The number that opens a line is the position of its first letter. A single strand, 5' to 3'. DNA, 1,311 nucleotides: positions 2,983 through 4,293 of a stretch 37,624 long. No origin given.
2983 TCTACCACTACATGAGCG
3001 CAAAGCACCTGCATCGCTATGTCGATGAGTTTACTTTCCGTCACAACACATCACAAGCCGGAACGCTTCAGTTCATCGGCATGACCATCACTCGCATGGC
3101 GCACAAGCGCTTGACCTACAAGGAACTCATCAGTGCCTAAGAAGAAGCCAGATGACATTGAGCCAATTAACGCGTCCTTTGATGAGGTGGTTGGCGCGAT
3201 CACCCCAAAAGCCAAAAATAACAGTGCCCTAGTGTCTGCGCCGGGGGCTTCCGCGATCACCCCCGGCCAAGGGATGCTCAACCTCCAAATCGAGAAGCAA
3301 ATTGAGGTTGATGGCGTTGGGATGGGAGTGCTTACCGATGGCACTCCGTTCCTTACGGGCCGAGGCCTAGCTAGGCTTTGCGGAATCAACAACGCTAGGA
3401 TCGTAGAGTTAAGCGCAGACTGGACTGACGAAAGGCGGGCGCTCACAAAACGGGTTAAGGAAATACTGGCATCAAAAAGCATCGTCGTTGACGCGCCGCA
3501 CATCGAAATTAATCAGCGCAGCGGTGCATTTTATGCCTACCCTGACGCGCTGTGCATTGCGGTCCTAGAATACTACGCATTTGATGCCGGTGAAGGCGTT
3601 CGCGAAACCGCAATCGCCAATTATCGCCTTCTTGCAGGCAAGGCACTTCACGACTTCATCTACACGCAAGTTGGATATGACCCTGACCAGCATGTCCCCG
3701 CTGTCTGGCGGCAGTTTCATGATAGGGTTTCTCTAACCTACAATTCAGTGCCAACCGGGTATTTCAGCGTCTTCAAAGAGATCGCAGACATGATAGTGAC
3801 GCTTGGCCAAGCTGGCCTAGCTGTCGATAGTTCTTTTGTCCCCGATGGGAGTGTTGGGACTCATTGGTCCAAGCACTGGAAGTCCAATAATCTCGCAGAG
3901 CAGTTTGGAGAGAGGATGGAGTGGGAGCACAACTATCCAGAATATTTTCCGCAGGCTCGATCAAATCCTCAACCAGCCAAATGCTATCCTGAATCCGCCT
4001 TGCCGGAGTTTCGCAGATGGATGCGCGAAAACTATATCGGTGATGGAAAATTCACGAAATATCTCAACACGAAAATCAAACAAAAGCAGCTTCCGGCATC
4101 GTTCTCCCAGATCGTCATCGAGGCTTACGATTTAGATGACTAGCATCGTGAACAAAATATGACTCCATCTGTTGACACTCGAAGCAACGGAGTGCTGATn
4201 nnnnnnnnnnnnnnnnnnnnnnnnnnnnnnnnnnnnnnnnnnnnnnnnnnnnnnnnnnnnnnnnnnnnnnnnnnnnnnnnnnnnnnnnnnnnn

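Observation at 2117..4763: Intact IS1595-family element carrying a three-gene cargo module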

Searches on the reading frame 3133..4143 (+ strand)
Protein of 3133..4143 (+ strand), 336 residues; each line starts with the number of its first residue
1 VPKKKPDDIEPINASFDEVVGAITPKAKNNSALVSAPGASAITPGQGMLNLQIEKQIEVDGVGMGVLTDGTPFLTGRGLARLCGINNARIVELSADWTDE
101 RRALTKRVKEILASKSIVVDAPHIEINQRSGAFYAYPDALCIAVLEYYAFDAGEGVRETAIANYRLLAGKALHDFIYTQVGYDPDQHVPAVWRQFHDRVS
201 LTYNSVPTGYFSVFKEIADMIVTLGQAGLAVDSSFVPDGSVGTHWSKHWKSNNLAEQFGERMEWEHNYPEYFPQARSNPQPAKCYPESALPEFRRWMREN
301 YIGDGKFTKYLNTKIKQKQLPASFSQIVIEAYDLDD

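Call 4: search_protein_families(library=pfam, proteins=[window:3133-4143:+], max_evalue=1)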
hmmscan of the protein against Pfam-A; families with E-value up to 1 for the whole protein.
window:3133-4143:+ (336 aa): 0 families

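Call 5: search_protein_families(library=ncbifam, proteins=[window:3133-4143:+], max_evalue=1)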
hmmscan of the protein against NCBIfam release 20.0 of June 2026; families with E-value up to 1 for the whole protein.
window:3133-4143:+ (336 aa): 0 families

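Call 7: search_protein_families(library=phrogs, proteins=[window:3133-4143:+], max_evalue=1)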
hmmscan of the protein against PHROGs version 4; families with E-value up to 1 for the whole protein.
window:3133-4143:+ (336 aa): 1 family
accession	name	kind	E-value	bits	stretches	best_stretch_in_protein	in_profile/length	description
phrog_6287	-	moron, auxiliary metabolic gene and host takeover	6e-96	322.2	1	42-332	4-295/304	BstA abortive infection system, replication inhibitor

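Call 8: search_protein_families(library=padloc, proteins=[window:3133-4143:+], max_evalue=1)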
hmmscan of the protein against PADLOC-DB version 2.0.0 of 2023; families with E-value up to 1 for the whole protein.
window:3133-4143:+ (336 aa): 2 families
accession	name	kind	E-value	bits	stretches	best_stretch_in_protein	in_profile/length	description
PDLC02356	BstA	-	9.4e-118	390.6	1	43-332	3-287/292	BstA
PDLC01151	HTH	-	3.7e-05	21.3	1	73-183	23-122/330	"Two HTH domains (N-terminal xre and C-therminal Sigma70_ECF), the C-terminal domain often fused to Cas6 (see WP_0065099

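Call 10: search_solved_structures(query=window:3133-4143:+, max_evalue=10)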
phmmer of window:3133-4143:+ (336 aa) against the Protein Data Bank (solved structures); distinct sequences matched with E-value up to 10: 2.
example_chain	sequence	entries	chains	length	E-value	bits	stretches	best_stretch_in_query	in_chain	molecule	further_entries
4qc6_A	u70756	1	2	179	1.2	11.4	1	186-289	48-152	Bifunctional AAC/APH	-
2okv_A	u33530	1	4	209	1.6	10.9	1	240-316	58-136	Probable D-tyrosyl-tRNA(Tyr) deacylase 1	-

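Call 16: find_homologous_proteins(query=window:3133-4143:+, max_evalue=0.00001)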
Query window:3133-4143:+ (336 aa): 1748 proteins with E <= 0.00001 among 5875 candidates; the best 120 are listed.
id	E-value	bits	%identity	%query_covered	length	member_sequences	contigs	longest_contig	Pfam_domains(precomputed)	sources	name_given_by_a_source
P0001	2.0e-210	716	91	100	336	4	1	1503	PF26567.1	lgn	-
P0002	2.9e-200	682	87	100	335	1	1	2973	PF26567.1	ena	-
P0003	6.2e-200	681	87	99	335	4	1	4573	PF26567.1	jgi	-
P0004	6.4e-198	675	87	99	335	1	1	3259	PF26567.1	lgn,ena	-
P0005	1.7e-195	667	85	100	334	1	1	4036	PF26567.1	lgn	-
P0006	8.3e-193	658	84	99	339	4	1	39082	PF26567.1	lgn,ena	-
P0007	2.5e-192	656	85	99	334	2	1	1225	PF26567.1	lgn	-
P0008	2.5e-192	656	85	99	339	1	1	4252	PF26567.1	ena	-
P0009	2.9e-192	656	84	99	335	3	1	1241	PF26567.1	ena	-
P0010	8.7e-192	655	83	100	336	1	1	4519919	PF26567.1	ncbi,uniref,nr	ncbi:hypothetical protein ROLI_030890 [Roseobacter fucihabitans]|uniref:BstA-like C-terminal domain-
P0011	9.9e-192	654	85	99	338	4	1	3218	PF26567.1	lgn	-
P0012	1.1e-191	654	85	97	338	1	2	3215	PF26567.1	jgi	jgi:hypothetical protein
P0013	6.5e-191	652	82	99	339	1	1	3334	PF26567.1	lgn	-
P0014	1.6e-185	634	81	98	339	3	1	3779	PF26567.1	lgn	-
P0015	1.7e-185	634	81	100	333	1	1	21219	PF26567.1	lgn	-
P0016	4.0e-165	567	76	94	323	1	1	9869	PF26567.1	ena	-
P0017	8.4e-156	536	68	99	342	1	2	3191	PF26567.1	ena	-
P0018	5.6e-154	530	68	100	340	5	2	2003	PF26567.1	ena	-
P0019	2.3e-152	525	71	95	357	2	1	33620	PF26567.1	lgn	-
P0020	5.6e-151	520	69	100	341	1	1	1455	PF26567.1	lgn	-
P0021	1.3e-149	516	73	93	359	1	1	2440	PF26567.1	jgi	jgi:hypothetical protein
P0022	4.3e-149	514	71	93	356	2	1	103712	PF26567.1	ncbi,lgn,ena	-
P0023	4.4e-149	514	70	93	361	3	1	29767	PF26567.1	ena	-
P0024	2.4e-148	512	71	93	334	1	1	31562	PF26567.1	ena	-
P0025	2.6e-148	512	75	87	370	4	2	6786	PF26567.1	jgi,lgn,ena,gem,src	-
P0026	9.0e-148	510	69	94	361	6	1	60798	PF26567.1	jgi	jgi:hypothetical protein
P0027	9.4e-148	510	71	93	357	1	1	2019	PF26567.1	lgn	-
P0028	2.7e-147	508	70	93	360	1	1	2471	PF26567.1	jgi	jgi:hypothetical protein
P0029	2.7e-147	508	69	93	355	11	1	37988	PF26567.1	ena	-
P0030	3.9e-147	508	70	93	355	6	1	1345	PF26567.1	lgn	-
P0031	1.4e-146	506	71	93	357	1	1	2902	PF26567.1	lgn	-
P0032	2.0e-146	505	70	93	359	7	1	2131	PF26567.1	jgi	jgi:hypothetical protein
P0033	5.0e-146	504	71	90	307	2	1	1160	PF26567.1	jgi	jgi:hypothetical protein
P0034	3.7e-145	501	68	94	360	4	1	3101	PF26567.1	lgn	-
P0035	7.2e-145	500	70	92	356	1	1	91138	PF26567.1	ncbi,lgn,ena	-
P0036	7.6e-145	500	64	100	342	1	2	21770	PF26567.1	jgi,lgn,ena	-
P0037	1.2e-144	500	69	92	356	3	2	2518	PF26567.1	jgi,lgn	jgi:hypothetical protein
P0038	6.3e-144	497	68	93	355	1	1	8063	PF26567.1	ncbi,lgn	-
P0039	1.2e-143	496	68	94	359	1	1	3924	PF26567.1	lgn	-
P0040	1.7e-143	496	70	91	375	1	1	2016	PF26567.1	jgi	-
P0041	1.9e-143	496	68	93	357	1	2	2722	PF26567.1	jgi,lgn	jgi:hypothetical protein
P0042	2.7e-143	495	68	94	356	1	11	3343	PF26567.1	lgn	-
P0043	5.4e-143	494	64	99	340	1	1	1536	PF26567.1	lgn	-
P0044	8.4e-143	494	68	92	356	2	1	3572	PF26567.1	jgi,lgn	-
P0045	9.3e-143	493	64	100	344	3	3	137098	PF26567.1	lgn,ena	-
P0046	4.5e-142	491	67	93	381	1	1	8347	PF26567.1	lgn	-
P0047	5.6e-142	491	67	93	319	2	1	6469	PF26567.1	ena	-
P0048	6.9e-142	491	69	90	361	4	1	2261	PF26567.1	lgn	-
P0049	1.5e-141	489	63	100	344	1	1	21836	PF26567.1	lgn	-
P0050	5.2e-141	488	65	93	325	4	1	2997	PF26567.1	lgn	-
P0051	1.1e-140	487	65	98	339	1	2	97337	PF26567.1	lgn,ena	-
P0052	2.3e-140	485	69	91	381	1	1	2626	PF26567.1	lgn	-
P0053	3.1e-140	485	64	97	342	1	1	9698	PF26567.1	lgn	-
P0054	1.1e-139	483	68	92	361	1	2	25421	PF26567.1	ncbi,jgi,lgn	jgi:hypothetical protein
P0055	1.9e-139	483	63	100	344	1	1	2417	PF26567.1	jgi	-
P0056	4.2e-139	481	68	93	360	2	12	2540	PF26567.1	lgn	-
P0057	4.7e-139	481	68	90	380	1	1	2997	PF26567.1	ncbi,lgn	-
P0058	1.1e-138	480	66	93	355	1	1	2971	PF26567.1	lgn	-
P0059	1.3e-138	480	65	95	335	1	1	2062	PF26567.1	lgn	-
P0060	2.3e-138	479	63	100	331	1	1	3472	PF26567.1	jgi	jgi:hypothetical protein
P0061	2.4e-138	479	64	99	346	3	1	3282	PF26567.1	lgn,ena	-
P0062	3.5e-138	478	70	87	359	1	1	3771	PF26567.1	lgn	-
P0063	3.5e-138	478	65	93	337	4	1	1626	PF26567.1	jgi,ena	-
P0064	8.1e-138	477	66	91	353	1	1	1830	PF26567.1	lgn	-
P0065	1.0e-137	477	65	93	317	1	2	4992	PF26567.1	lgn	-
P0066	1.4e-137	476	63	100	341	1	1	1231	PF26567.1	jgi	jgi:hypothetical protein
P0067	1.4e-137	476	66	94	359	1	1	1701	PF26567.1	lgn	-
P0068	1.6e-137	476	65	96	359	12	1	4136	PF26567.1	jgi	jgi:hypothetical protein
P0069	1.6e-137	476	63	100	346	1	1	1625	PF26567.1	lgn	-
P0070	2.1e-137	476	67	93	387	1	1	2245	PF26567.1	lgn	-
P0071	3.7e-137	475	67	93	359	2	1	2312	PF26567.1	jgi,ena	jgi:hypothetical protein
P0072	4.2e-137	475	64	96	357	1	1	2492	PF26567.1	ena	-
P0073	4.6e-137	475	61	100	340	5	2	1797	PF26567.1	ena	-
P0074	4.9e-137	475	63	100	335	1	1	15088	PF26567.1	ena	-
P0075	6.4e-137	474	61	100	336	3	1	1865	PF26567.1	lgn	-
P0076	7.8e-137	474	62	100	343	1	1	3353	PF26567.1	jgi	jgi:hypothetical protein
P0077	1.3e-136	473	61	99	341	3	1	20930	PF26567.1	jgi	jgi:hypothetical protein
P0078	1.5e-136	473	64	100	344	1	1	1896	PF26567.1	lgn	-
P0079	1.8e-136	473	64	100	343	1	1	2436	PF26567.1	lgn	-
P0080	2.4e-136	472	67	94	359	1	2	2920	PF26567.1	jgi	jgi:hypothetical protein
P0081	8.7e-136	470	62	100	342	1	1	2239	PF26567.1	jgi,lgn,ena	-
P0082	8.9e-136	470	65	94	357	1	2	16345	PF26567.1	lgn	-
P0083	1.4e-135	470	62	95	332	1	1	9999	PF26567.1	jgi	jgi:hypothetical protein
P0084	1.4e-135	470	70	87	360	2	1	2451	PF26567.1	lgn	-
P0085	3.4e-135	469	60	100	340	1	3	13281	PF26567.1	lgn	-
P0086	4.1e-135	468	69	87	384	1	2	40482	PF14549.13,PF15943.12,PF26567.1,PF05269.18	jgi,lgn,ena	-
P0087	4.8e-135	468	64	93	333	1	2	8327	PF26567.1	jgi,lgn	jgi:hypothetical protein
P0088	1.1e-134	467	68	91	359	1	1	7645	PF26567.1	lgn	-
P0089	1.9e-134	466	69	88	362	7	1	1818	PF26567.1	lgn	-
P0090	1.9e-134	466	68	88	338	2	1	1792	PF26567.1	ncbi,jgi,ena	-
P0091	3.0e-134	465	60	99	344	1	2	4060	PF26567.1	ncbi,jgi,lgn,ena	jgi:hypothetical protein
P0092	3.8e-134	465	64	93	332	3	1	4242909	PF26567.1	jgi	jgi:hypothetical protein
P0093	4.3e-134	465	61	98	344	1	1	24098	PF26567.1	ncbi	-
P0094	6.8e-134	464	64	93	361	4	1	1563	PF26567.1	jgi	jgi:hypothetical protein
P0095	8.3e-134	464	67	87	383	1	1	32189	PF14549.13,PF15943.12,PF26567.1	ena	-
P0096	9.0e-134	464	63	92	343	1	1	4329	PF26567.1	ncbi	ncbi:MAG: hypothetical protein ACRD8O_12575 [Bryobacteraceae bacterium]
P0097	1.1e-133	464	62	99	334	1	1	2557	PF26567.1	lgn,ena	-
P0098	1.1e-133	464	63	93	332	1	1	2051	PF26567.1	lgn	-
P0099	1.1e-133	464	62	100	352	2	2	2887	PF26567.1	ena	-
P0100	1.3e-133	463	68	87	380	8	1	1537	PF26567.1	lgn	-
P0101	1.4e-133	463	64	92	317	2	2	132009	PF26567.1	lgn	-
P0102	2.4e-133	462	64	91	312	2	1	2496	PF26567.1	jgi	jgi:hypothetical protein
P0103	2.8e-133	462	64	93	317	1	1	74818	PF26567.1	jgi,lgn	jgi:hypothetical protein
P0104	3.4e-133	462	64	93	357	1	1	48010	PF26567.1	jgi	-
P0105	3.6e-133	462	62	97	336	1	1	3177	PF26567.1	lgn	-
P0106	7.1e-133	461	62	100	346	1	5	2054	PF26567.1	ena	-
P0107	1.0e-132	460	71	85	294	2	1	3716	PF26567.1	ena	-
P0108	2.0e-132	459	67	87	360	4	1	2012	PF26567.1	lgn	-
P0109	2.3e-132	459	63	92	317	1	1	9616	PF26567.1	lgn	-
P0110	2.8e-132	459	63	99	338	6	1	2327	PF26567.1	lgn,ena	-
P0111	4.0e-132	458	65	93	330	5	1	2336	PF26567.1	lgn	-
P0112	4.6e-132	458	66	90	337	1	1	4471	PF26567.1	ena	-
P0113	4.7e-132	458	64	91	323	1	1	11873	PF26567.1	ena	-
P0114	5.2e-132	458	68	88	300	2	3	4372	PF26567.1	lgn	-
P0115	5.7e-132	458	64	92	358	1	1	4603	PF26567.1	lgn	-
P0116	1.1e-131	457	60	99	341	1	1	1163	PF26567.1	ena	-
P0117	1.3e-131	457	63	96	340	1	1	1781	PF26567.1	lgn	-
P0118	1.5e-131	457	63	93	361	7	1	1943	PF26567.1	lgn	-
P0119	1.5e-131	457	66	92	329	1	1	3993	PF26567.1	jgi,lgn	-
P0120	2.7e-131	456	63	99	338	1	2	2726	PF26567.1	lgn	-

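Call 17: find_encoding_contigs(protein=window:3133-4143:+, flank=6000, max_places=10)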
Protein window:3133-4143:+ (336 aa): no gene with exactly this product is on record in the collection.

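Call 18: find_encoding_contigs(protein=P0010, flank=6000, max_places=6)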
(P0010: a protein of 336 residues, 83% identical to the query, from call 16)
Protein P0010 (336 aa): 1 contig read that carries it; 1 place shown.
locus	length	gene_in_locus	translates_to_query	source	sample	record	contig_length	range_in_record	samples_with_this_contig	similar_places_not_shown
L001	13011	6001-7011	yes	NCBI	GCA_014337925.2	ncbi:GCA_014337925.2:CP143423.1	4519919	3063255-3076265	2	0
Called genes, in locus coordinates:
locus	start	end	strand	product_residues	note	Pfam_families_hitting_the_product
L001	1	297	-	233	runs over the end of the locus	PF01435:Peptidase_M48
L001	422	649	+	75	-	-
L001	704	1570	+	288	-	PF01063:Aminotran_4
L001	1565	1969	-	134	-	PF04940:BLUF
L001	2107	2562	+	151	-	PF00582:Usp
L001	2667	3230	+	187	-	PF08712:Nfu_N, PF01106:NifU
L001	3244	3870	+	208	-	PF00814:TsaD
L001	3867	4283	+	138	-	PF00583:Acetyltransf_1, PF13673:Acetyltransf_10, PF13508:Acetyltransf_7, PF08445:FR47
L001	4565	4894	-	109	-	-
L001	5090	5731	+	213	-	PF12760:Zn_ribbon_IS1595, PF12762:DDE_Tnp_IS1595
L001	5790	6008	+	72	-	PF12762:DDE_Tnp_IS1595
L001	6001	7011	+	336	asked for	PF26567:BstA_C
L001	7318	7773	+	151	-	-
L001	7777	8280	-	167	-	-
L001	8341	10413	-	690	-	PF03453:MoeA_N, PF00994:MoCF_biosynth, PF03454:MoeA_C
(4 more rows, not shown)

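Call 19: find_encoding_contigs(protein=P0006, flank=6000, max_places=6)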
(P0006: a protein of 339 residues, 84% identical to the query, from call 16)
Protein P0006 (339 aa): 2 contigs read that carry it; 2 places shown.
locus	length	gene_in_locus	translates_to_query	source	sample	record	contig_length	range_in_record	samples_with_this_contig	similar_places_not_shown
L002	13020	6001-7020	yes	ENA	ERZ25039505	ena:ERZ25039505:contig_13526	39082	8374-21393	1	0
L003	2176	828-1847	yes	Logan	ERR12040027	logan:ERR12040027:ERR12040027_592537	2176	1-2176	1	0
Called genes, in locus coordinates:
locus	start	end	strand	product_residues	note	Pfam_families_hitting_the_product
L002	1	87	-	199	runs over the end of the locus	-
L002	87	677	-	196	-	-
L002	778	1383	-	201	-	-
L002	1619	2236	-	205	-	-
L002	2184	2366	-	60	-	-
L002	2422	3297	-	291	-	PF00929:RNase_T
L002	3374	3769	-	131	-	-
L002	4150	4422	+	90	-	PF12840:HTH_20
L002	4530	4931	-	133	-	-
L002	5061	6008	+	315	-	PF12760:Zn_ribbon_IS1595, PF12762:DDE_Tnp_IS1595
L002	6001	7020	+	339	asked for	PF26567:BstA_C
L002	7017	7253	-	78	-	-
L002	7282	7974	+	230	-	-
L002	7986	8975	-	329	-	-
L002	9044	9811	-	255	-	-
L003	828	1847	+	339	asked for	PF26567:BstA_C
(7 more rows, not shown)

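Call 20: find_encoding_contigs(protein=P0015, flank=6000, max_places=6)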
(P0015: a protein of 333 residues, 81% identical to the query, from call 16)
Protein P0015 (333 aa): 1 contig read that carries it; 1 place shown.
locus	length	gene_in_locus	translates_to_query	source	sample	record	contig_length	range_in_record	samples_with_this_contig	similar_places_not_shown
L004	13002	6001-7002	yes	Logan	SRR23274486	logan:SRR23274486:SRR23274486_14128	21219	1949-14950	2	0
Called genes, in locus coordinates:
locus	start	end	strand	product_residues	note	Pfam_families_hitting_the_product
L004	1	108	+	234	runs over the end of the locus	PF02674:Colicin_V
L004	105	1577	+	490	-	PF13522:GATase_6, PF13537:GATase_7, PF00156:Pribosyltran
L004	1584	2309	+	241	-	PF00106:adh_short, PF08659:KR, PF13561:adh_short_C2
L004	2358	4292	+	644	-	PF02897:Peptidase_S9_N, PF01738:DLH, PF02129:Peptidase_S15 (weak), PF00561:Abhydrolase_1 (weak), PF12146:Hydrolase_4 (weak), PF12697:Abhydrolase_6, PF00326:Peptidase_S9, PF07859:Abhydrolase_3, +3 more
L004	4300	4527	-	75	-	PF13560:HTH_31 (weak), PF01381:HTH_3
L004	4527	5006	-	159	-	PF09946:DUF2178 (weak)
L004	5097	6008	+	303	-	PF12760:Zn_ribbon_IS1595 (weak), PF12762:DDE_Tnp_IS1595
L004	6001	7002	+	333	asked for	PF26567:BstA_C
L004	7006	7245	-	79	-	-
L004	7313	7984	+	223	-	-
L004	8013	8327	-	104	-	PF11523:DUF3223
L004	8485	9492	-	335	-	PF08240:ADH_N, PF00107:ADH_zinc_N, PF13602:ADH_zinc_N_2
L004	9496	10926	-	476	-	PF00071:Ras (weak), PF01926:MMR_HSR1, PF02421:FeoB_N, PF00009:GTP_EFTU, PF01926:MMR_HSR1, PF02421:FeoB_N, PF04548:AIG1 (weak), PF14714:KH_dom-like, +7 more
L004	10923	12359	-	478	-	PF13360:PQQ_2 (weak), PF25293:Beta-prop_EMC1_N (faint), PF07774:EMC1_C (faint), PF13360:PQQ_2, PF01011:PQQ, PF13570:Beta-prop_ACSF4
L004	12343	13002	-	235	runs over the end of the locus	PF09976:TPR_21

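Call 25: find_encoding_contigs(protein=P0045, flank=6000, max_places=4)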
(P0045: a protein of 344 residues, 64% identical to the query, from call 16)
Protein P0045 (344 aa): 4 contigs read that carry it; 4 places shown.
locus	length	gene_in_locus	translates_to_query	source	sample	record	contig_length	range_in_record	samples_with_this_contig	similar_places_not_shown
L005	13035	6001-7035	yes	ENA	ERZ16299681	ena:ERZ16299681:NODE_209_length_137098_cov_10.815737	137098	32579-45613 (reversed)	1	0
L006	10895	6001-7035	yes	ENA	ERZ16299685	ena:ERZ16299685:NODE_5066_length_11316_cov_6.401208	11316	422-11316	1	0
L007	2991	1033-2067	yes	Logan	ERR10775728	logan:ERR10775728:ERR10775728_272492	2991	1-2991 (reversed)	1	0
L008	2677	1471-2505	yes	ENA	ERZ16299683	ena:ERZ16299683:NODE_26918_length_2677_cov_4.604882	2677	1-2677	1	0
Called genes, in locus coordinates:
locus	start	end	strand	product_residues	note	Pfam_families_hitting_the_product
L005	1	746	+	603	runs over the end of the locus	PF00496:SBP_bac_5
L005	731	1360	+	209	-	-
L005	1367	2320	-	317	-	PF01075:Glyco_transf_9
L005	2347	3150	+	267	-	PF01571:GCV_T, PF25455:Beta-barrel_CAF17_C (weak)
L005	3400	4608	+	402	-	-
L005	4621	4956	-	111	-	-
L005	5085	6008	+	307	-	PF12760:Zn_ribbon_IS1595, PF12762:DDE_Tnp_IS1595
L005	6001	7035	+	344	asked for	PF26567:BstA_C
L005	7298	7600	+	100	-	-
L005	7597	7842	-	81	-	-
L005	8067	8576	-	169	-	-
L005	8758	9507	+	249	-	PF01012:ETF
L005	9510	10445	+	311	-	PF01012:ETF, PF00766:ETF_alpha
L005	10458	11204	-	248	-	PF01161:PBP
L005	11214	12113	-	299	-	PF01636:APH, PF03881:Fructosamin_kin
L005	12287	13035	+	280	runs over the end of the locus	PF21926:FeeM (faint), PF13444:Acetyltransf_5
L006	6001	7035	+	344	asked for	PF26567:BstA_C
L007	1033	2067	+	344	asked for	PF26567:BstA_C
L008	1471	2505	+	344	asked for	PF26567:BstA_C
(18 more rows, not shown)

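Call 26: find_encoding_contigs(protein=P0022, flank=6000, max_places=4)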
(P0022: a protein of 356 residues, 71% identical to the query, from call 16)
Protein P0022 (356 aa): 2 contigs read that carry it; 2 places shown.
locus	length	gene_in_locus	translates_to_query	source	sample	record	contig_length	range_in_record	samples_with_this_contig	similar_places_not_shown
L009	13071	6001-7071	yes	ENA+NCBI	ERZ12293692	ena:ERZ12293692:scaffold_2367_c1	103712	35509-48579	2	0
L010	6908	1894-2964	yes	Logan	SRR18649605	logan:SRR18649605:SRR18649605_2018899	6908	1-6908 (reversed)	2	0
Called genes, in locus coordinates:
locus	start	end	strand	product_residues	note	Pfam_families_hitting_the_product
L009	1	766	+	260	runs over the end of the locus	PF01987:AIM24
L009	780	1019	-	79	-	-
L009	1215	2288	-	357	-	PF00221:Lyase_aromatic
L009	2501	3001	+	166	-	-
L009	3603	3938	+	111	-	PF01797:Y1_Tnp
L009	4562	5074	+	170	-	PF06114:Peptidase_M78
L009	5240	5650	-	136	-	-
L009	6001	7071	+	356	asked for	PF26567:BstA_C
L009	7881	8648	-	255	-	PF00106:adh_short, PF13561:adh_short_C2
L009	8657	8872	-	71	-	PF13560:HTH_31 (weak)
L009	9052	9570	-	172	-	-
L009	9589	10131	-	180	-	PF10634:Iron_transport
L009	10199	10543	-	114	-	PF13473:Cupredoxin_1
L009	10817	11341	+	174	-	PF00080:Sod_Cu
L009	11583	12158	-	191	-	-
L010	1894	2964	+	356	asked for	PF26567:BstA_C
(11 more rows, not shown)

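Call 27: find_encoding_contigs(protein=P0092, flank=6000, max_places=4)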
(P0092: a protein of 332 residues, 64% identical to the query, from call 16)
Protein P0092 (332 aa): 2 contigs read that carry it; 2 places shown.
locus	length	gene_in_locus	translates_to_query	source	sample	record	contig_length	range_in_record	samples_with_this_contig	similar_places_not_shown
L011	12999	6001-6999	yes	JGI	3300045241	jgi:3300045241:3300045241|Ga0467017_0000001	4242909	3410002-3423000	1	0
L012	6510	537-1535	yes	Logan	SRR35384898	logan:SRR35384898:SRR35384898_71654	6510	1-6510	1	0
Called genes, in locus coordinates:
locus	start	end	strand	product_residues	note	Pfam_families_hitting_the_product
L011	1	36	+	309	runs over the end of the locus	-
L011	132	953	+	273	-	-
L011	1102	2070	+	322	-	-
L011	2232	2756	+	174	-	PF26745:SPM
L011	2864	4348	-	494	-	PF00675:Peptidase_M16, PF05193:Peptidase_M16_C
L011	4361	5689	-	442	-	PF00675:Peptidase_M16, PF05193:Peptidase_M16_C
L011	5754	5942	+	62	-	-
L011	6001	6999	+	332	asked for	PF26567:BstA_C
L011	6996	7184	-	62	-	-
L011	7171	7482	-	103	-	-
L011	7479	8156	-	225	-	PF03400:DDE_Tnp_IS1 (faint)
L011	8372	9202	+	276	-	-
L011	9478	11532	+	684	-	PF01433:Peptidase_M1, PF07719:TPR_2 (faint), PF13181:TPR_8 (faint), PF13414:TPR_11, PF13432:TPR_16, PF14559:TPR_19 (weak), PF00515:TPR_1 (weak), PF13424:TPR_12, +1 more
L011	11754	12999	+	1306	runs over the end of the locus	PF00580:UvrD-helicase, PF13245:AAA_19, PF13361:UvrD_C, PF13538:UvrD_C_2 (faint), PF12705:PDDEXK_1 (weak)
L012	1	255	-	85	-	?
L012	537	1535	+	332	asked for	PF26567:BstA_C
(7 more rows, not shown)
